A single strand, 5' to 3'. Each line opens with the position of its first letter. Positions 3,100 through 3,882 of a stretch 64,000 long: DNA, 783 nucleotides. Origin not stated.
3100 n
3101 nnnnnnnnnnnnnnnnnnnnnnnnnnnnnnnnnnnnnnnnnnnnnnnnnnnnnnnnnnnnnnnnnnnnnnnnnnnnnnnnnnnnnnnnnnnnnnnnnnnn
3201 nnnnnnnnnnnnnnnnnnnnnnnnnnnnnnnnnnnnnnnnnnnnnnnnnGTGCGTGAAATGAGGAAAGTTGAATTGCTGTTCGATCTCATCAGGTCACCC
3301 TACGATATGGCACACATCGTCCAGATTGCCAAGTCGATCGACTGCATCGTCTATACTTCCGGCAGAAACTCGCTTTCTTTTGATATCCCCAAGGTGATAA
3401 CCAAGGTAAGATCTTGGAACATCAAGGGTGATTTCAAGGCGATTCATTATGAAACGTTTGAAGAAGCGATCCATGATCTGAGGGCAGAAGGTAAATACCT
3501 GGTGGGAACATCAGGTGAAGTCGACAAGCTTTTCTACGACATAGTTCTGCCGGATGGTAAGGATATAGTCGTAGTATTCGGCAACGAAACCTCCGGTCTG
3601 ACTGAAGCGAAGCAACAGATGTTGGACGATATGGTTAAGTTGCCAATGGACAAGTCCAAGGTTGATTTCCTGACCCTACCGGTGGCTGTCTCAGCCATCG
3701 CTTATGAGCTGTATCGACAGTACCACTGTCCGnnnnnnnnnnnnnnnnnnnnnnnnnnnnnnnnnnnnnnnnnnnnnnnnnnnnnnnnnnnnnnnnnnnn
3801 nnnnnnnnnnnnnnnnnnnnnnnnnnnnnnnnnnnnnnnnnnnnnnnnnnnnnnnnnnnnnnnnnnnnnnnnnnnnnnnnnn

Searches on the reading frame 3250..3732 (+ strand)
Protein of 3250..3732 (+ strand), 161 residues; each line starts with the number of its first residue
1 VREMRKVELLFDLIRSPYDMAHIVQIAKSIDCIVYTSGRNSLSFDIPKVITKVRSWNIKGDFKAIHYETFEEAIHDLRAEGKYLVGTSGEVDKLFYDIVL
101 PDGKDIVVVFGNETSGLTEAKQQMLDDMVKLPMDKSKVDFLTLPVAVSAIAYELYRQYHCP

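Call 3: search_protein_families(library=pfam, proteins=[window:3250-3732:+], max_evalue=0.1)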
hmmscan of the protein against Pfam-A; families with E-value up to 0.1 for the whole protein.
window:3250-3732:+ (161 aa): 1 family
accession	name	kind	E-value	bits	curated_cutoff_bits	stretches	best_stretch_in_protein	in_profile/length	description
PF00588.24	SpoU_methylase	-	1.1e-11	45.5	29.7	1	9-152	4-142/142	SpoU rRNA Methylase family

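Call 4: search_protein_families(library=ncbifam, proteins=[window:3250-3732:+], max_evalue=0.1)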
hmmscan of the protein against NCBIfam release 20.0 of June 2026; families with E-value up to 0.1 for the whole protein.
window:3250-3732:+ (161 aa): 10 families
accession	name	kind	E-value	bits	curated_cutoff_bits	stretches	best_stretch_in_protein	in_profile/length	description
TIGR00186.1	rRNA_methyl_3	equivalog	4.8e-09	36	160.15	1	45-157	131-239/240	23S rRNA (guanosine(2251)-2'-O)-methyltransferase RlmB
NF008386.0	PRK11181.1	equivalog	1.7e-08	34.1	366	1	70-158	157-242/244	23S rRNA (guanosine(2251)-2'-O)-methyltransferase RlmB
NF008117.0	PRK10864.1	equivalog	2.4e-08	33.6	267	1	62-159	249-343/344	tRNA/rRNA methyltransferase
TIGR00185.1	tRNA_yibK_trmL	equivalog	8.7e-08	32.2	190.6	1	66-159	59-149/154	tRNA (uridine(34)/cytosine(34)/5-carboxymethylaminomethyluridine(34)-2'-O)-methyltransferase TrmL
TIGR00050.1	rRNA_methyl_1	subfamily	4e-06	26.9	167.15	1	97-157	97-156/233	TrmJ/YjtD family RNA methyltransferase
NF041077.1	tRNAmeth_TrmJ_Sulfolob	equivalog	4.7e-05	23.1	350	1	102-157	100-154/229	tRNA (cytidine-2'-O-)-methyltransferase TrmJ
NF008295.0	PRK11081.1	equivalog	0.0003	20.4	227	1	64-158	73-165/230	tRNA (guanosine(18)-2'-O)-methyltransferase TrmH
NF007752.0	PRK10433.1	equivalog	0.0031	17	212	1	106-155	108-156/228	tRNA/rRNA methyltransferase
NF011694.0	PRK15114.1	equivalog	0.022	14.3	280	1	105-155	108-157/246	tRNA (cytosine(32)/uridine(32)-2'-O)-methyltransferase TrmJ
NF007683.0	PRK10358.1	equivalog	0.049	13.5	282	1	107-159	96-149/157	tRNA (uridine(34)/cytosine(34)/5-carboxymethylaminomethyluridine(34)-2'-O)-methyltransferase TrmL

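Call 19: search_protein_families(library=padloc, proteins=[window:3250-3732:+], max_evalue=0.01)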
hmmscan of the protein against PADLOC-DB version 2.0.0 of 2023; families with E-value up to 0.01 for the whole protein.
window:3250-3732:+ (161 aa): 0 families

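Call 50: search_solved_structures(query=window:3250-3732:+, max_evalue=0.01, show_alignments=2)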
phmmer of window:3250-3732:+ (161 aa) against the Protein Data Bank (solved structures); distinct sequences matched with E-value up to 0.01: 5.
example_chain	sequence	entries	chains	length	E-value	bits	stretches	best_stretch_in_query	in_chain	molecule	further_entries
4pzk_A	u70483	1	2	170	0.00033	23.7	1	62-161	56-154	tRNA (cytidine(34)-2'-O)-methyltransferase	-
1gz0_A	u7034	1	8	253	0.0004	23.4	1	72-157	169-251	HYPOTHETICAL TRNA/RRNA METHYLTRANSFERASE YJFH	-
9j5p_B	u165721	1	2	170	0.0014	21.6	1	64-158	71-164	Putative tRNA (cytidine(34)-2'-O)-methyltransferase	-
8w9u_A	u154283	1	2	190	0.0018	21.3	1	64-158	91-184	Putative tRNA (cytidine(34)-2'-O)-methyltransferase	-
1x7o_A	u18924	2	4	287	0.0027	20.7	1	78-157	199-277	rRNA methyltransferase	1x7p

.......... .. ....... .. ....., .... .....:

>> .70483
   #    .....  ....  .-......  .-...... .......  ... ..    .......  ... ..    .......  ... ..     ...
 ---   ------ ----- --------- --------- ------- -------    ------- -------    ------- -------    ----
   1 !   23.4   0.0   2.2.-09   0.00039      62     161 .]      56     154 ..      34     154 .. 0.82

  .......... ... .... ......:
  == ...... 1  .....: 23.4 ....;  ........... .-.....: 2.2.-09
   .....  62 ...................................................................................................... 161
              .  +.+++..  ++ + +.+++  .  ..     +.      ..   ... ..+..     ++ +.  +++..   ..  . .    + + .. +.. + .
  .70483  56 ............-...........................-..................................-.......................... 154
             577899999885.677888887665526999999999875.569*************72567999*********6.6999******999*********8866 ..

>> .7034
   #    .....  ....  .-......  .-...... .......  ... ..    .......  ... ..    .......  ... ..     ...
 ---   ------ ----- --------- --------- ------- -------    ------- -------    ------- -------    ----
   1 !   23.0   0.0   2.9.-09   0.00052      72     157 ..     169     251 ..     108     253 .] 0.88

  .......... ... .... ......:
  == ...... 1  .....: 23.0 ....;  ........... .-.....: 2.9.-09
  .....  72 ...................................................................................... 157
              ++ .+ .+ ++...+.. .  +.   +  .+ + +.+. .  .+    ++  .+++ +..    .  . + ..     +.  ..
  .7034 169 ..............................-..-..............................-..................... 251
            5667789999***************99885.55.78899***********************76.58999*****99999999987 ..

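Call 53: find_homologous_proteins(query=window:3259-3732:+, max_evalue=0.001)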
Query window:3259-3732:+ (158 aa): 131 proteins with E <= 0.001 among 170 candidates; the best 120 are listed.
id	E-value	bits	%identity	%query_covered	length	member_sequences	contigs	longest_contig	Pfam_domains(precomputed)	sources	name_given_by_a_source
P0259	1.4e-99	348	100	100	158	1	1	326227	PF00588.25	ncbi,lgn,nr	ncbi:MAG: TrmH family RNA methyltransferase [bacterium]|nr:TrmH family RNA methyltransferase [bacter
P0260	1.7e-80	286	81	99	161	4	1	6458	PF00588.25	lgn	-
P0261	1.2e-79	283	79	99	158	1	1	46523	PF00588.25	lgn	-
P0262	1.6e-79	283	79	99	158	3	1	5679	PF00588.25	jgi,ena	-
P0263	1.2e-78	280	80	99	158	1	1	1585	PF00588.25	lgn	-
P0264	1.2e-78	280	78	99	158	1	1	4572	PF00588.25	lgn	-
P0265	1.3e-78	280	79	99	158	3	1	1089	PF00588.25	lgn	-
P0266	2.1e-78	279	79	99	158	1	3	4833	PF00588.25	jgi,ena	-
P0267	2.7e-78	279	78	99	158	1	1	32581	PF00588.25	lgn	-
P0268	4.2e-78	278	81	98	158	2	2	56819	PF00588.25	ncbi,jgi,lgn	jgi:tRNA G18 (ribose-2'-O)-methylase SpoU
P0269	7.5e-78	277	79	99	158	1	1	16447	PF00588.25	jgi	jgi:tRNA(Leu) C34 or U34 (ribose-2'-O)-methylase TrmL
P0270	3.0e-77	275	77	99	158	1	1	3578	PF00588.25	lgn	-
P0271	3.2e-77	275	80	99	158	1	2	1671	PF00588.25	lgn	-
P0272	2.4e-76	273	79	99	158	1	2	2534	PF00588.25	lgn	-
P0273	3.5e-76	272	78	99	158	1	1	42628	PF00588.25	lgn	-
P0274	3.6e-76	272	78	99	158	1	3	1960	PF00588.25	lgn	-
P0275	5.0e-76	272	78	99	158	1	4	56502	PF00588.25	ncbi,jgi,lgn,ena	ncbi:MAG: TrmH family RNA methyltransferase [Candidatus Moraniibacteriota bacterium]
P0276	5.1e-76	272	79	99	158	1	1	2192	PF00588.25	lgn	-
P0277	3.2e-75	269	75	99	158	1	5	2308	PF00588.25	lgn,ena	-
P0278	5.4e-75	268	74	99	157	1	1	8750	PF00588.25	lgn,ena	-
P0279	1.7e-74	267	74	98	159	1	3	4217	PF00588.25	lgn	-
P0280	1.7e-74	267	74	98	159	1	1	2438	PF00588.25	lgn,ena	-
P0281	2.0e-74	266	77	99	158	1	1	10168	PF00588.25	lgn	-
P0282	2.3e-74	266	77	98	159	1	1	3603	PF00588.25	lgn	-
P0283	2.7e-74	266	79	98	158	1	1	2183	PF00588.25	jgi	jgi:tRNA G18 (ribose-2'-O)-methylase SpoU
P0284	5.5e-74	265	76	99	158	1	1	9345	PF00588.25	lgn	-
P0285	1.1e-73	264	77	99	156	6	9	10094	PF00588.25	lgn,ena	-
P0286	1.7e-73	263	73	99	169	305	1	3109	PF00588.25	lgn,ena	-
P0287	2.6e-73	263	77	98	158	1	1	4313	PF00588.25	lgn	-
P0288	3.0e-73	262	75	99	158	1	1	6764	PF00588.25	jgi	jgi:tRNA(Leu) C34 or U34 (ribose-2'-O)-methylase TrmL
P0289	4.7e-73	262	76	98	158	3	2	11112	PF00588.25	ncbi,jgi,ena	-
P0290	5.8e-73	262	72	99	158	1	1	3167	PF00588.25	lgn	-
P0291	6.7e-73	261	78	97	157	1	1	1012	PF00588.25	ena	-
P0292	7.4e-73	261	75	99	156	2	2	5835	PF00588.25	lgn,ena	-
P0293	7.8e-73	261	75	98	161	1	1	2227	PF00588.25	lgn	-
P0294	1.1e-72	261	72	99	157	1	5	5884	PF00588.25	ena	-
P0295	1.3e-72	260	77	98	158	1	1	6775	PF00588.25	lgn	-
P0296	1.8e-72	260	73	98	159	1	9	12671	PF00588.25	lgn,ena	-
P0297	3.7e-72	259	72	99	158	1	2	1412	PF00588.25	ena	-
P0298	4.2e-72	259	77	99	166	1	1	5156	PF00588.25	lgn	-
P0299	4.9e-72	259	78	99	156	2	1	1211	PF00588.25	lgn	-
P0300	5.7e-72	258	73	98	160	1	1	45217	PF00588.25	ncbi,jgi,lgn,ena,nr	ncbi:hypothetical protein FWF48_01395 [Candidatus Saccharibacteria bacterium]|nr:hypothetical protei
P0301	6.3e-72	258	72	99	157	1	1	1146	PF00588.25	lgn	-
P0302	1.2e-71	257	76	98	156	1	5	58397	PF00588.25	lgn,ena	-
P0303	1.8e-71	257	77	99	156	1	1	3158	PF00588.25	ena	-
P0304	2.0e-71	257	72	99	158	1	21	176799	PF00588.25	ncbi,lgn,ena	-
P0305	2.1e-71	256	76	99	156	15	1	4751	PF00588.25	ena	-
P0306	2.7e-71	256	71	99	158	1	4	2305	PF00588.25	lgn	-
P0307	2.7e-71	256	71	99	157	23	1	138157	PF00588.25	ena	-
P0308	2.8e-71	256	77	98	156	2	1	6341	PF00588.25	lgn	-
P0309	2.9e-71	256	74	99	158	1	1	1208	PF00588.25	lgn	-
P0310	2.9e-71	256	71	99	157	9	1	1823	PF00588.25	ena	-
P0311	3.1e-71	256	72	99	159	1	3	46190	PF00588.25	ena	-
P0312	3.8e-71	256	77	98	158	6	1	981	PF00588.25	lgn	-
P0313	4.1e-71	256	73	99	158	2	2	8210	PF00588.25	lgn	-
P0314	6.6e-71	255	71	99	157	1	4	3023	PF00588.25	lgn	-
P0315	7.1e-71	255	77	98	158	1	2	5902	PF00588.25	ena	-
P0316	1.0e-70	254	77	98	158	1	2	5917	PF00588.25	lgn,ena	-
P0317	2.0e-70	253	74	99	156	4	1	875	PF00588.25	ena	-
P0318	2.9e-70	253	71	99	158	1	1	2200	PF00588.25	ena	-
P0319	3.0e-70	253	74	98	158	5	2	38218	PF00588.25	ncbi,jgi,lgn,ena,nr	ncbi:MAG TPA: TrmH family RNA methyltransferase [bacterium]|nr:TrmH family RNA methyltransferase [ba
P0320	3.8e-70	252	74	98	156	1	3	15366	PF00588.25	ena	-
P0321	5.2e-70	252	71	99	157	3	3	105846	PF00588.25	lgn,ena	-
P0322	5.2e-70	252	75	98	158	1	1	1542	PF00588.25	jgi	jgi:tRNA G18 (ribose-2'-O)-methylase SpoU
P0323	5.4e-70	252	75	99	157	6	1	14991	PF00588.25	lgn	-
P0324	7.7e-70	251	70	99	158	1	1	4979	PF00588.25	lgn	-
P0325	1.0e-69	251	75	99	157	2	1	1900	PF00588.25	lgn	-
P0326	2.8e-69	250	74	98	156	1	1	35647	PF00588.25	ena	-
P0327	3.9e-69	249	73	97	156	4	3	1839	PF00588.25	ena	-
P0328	6.9e-69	248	69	99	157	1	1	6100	PF00588.25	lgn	-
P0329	7.2e-69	248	74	99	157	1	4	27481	PF00588.25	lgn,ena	-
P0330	7.2e-69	248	74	99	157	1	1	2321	PF00588.25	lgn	-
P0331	7.2e-69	248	74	99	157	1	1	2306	PF00588.25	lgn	-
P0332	8.6e-69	248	70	99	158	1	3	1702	PF00588.25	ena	-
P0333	8.6e-69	248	74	99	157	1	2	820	PF00588.25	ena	-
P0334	1.3e-68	247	72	98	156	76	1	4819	PF00588.25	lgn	-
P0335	1.3e-68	247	72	98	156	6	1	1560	PF00588.25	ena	-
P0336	1.5e-68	247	71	98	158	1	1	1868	PF00588.25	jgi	jgi:tRNA G18 (ribose-2'-O)-methylase SpoU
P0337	2.3e-68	247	74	96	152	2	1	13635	PF00588.25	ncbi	-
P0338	2.7e-68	246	78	89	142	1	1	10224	PF00588.25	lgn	-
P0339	2.8e-68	246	71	99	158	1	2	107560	PF00588.25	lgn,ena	-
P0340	4.7e-68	246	68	99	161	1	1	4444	PF00588.25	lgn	-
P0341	2.9e-67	243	68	100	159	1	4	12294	PF00588.25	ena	-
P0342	3.9e-67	243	67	100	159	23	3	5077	PF00588.25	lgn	-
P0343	2.5e-66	240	72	99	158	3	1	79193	PF00588.25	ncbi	-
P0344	4.0e-66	239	68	99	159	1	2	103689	PF00588.25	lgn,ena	-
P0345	4.7e-66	239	67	99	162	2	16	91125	PF00588.25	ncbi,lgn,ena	-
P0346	5.3e-66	239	69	95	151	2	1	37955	PF00588.25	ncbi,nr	ncbi:MAG: TrmH family RNA methyltransferase [Clostridiaceae bacterium]|nr:TrmH family RNA methyltran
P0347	1.5e-65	238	67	99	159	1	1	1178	PF00588.25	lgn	-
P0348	1.5e-65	237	66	99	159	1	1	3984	PF00588.25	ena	-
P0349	1.1e-64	235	67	99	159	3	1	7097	PF00588.25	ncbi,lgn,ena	-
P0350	2.4e-64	234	75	84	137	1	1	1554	PF00588.25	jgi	jgi:tRNA(Leu) C34 or U34 (ribose-2'-O)-methylase TrmL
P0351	5.5e-64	232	65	99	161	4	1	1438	PF00588.25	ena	-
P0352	1.1e-63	231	73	90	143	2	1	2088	PF00588.25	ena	-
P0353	1.9e-63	231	64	99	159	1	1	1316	PF00588.25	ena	-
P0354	2.8e-63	230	72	89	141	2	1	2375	PF00588.25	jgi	-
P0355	2.9e-62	227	74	88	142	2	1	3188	PF00588.25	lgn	-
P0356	3.4e-62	227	63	99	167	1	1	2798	PF00588.25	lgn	-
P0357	9.5e-62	225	64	99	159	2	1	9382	PF00588.25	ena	-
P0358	1.4e-61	225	66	99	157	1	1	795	PF00588.25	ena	-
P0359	2.6e-61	224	65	99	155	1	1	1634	PF00588.25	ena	-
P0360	6.3e-61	223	63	99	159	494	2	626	PF00588.25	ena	-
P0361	9.0e-61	222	64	99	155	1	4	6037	PF00588.25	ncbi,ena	-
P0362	1.2e-59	218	63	99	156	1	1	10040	PF00588.25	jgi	jgi:tRNA(Leu) C34 or U34 (ribose-2'-O)-methylase TrmL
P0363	8.6e-59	216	66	99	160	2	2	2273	PF00588.25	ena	-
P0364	9.3e-58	212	63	98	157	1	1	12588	PF00588.25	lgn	-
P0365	1.3e-57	212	63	99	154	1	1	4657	PF00588.25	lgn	-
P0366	2.9e-57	211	76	78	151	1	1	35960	PF00588.25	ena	-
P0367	3.1e-52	194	62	97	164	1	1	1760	PF00588.25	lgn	-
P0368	1.4e-50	189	73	72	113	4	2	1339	PF00588.25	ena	-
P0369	1.6e-50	189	72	77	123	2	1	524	PF00588.25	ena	-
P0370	3.4e-50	188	57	99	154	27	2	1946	PF00588.25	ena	-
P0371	3.9e-49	184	74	72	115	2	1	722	PF00588.25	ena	-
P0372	7.1e-48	180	71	70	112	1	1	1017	PF00588.25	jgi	jgi:tRNA G18 (ribose-2'-O)-methylase SpoU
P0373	1.5e-44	169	56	97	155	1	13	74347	PF00588.25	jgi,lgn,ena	jgi:tRNA G18 (ribose-2'-O)-methylase SpoU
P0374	1.3e-40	157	54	97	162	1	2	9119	PF00588.25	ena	-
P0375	1.5e-40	156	76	60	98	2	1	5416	PF00588.25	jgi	-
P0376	1.9e-37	146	67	65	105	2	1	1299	PF00588.25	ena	-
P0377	8.6e-37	144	67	62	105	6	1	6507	PF00588.25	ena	-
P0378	5.3e-36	142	49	99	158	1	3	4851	PF00588.25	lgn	-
